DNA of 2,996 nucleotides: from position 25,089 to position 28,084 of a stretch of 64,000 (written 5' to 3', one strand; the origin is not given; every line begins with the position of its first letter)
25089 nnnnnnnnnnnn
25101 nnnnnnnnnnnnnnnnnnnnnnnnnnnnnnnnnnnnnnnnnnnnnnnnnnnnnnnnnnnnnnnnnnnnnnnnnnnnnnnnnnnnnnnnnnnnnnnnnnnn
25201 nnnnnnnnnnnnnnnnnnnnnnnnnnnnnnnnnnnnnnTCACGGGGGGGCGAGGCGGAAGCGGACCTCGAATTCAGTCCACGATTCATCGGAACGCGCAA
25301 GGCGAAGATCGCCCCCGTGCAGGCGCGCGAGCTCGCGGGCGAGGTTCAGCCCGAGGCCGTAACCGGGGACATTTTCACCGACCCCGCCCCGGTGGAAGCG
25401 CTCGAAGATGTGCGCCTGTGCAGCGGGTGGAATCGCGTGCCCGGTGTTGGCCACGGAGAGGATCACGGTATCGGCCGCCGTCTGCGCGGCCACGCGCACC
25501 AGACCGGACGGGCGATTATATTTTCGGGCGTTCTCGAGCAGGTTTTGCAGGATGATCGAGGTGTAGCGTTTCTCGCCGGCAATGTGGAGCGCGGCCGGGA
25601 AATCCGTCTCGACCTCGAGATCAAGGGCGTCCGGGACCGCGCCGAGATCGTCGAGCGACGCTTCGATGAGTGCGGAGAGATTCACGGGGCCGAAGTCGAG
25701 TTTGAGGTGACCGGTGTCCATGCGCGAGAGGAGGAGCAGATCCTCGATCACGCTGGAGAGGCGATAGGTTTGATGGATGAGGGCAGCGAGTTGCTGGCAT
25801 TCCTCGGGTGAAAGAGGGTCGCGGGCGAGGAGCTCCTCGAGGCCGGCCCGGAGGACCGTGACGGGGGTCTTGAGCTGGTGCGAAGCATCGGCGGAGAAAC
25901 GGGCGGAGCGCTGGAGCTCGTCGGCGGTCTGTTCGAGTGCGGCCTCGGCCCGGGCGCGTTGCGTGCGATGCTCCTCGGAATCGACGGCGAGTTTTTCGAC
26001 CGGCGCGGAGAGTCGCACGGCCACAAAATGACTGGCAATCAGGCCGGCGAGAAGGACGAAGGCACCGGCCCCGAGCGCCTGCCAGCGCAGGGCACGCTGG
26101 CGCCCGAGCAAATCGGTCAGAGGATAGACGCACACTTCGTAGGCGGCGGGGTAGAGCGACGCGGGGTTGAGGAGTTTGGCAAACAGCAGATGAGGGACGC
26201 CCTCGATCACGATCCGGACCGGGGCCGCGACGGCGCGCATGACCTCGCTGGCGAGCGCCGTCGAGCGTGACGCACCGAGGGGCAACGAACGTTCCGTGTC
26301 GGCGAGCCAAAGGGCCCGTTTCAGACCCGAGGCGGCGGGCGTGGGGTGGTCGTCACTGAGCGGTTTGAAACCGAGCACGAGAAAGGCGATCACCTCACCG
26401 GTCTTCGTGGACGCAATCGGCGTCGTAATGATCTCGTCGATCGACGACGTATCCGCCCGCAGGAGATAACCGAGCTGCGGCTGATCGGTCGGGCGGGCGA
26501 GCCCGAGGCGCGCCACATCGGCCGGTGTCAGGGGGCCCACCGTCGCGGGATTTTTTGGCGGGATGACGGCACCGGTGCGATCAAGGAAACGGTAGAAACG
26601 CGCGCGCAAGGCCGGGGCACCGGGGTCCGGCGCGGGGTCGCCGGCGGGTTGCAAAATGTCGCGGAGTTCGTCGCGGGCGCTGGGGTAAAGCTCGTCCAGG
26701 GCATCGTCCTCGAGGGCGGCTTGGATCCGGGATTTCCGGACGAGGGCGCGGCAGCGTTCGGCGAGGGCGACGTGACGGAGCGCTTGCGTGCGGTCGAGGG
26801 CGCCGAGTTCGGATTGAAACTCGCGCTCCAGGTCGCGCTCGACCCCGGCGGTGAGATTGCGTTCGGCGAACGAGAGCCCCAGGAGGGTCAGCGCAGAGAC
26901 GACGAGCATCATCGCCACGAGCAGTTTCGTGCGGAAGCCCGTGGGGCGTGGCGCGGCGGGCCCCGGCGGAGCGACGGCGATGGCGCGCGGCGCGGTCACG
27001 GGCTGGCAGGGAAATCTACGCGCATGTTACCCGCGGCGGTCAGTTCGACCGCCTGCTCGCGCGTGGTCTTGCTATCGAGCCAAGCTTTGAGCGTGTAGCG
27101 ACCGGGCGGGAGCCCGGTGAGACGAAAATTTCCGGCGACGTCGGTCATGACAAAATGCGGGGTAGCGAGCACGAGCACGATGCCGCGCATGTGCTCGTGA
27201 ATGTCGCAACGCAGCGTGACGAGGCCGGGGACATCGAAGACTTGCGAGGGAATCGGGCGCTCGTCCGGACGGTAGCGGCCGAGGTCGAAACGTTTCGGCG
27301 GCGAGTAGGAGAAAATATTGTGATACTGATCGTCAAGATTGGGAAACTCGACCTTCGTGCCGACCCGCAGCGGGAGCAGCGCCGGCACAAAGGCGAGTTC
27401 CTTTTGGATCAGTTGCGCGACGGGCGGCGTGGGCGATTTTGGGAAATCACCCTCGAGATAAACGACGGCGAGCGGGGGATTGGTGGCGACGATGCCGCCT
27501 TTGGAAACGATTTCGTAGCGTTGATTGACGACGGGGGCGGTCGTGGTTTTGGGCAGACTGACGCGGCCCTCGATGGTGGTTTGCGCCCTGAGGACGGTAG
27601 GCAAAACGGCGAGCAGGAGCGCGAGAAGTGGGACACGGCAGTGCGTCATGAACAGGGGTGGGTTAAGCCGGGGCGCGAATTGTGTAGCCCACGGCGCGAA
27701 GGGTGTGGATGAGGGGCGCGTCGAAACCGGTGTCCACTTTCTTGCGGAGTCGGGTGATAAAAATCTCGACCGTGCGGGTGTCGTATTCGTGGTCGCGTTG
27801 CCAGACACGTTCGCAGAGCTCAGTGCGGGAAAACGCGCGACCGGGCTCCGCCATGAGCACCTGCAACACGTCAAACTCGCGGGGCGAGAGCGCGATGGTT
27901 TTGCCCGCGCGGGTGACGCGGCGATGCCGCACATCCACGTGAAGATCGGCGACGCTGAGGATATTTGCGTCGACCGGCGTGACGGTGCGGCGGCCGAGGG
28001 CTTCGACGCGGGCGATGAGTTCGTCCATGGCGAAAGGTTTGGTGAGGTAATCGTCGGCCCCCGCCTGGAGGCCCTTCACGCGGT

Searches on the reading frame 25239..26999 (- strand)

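Call 81: search_protein_families(library=pfam, proteins=[window:25239-26999:-], max_evalue=0.00001)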
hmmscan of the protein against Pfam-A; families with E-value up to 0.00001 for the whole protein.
window:25239-26999:- (586 aa): 2 families
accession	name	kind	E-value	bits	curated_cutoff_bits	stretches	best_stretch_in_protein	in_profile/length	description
PF02518.31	HATPase_c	-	2.2e-19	70.4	26.4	1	483-584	9-110/111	Histidine kinase-, DNA gyrase B-, and HSP90-like ATPase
PF00512.31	HisKA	-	2e-14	53.8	26.9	1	366-430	3-66/66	His Kinase A (phospho-acceptor) domain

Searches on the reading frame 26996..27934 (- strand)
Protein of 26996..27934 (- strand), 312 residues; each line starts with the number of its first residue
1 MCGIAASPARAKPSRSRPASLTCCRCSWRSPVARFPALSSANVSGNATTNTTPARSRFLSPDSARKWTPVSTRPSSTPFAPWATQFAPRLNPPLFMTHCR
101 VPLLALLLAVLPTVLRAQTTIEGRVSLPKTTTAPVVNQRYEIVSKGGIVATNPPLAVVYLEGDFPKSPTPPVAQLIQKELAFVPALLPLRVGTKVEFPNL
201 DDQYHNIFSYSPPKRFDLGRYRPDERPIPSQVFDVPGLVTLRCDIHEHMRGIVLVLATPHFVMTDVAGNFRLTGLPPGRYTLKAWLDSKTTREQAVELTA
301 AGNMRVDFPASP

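Call 81: search_protein_families(library=pfam, proteins=[window:26996-27934:-], max_evalue=0.00001)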
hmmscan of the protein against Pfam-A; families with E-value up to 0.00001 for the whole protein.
window:26996-27934:- (312 aa): 1 family
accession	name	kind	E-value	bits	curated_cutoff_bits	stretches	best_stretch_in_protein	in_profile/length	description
PF13620.12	CarboxypepD_reg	-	1.3e-08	35.5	32.3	1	258-308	28-79/82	Carboxypeptidase regulatory-like domain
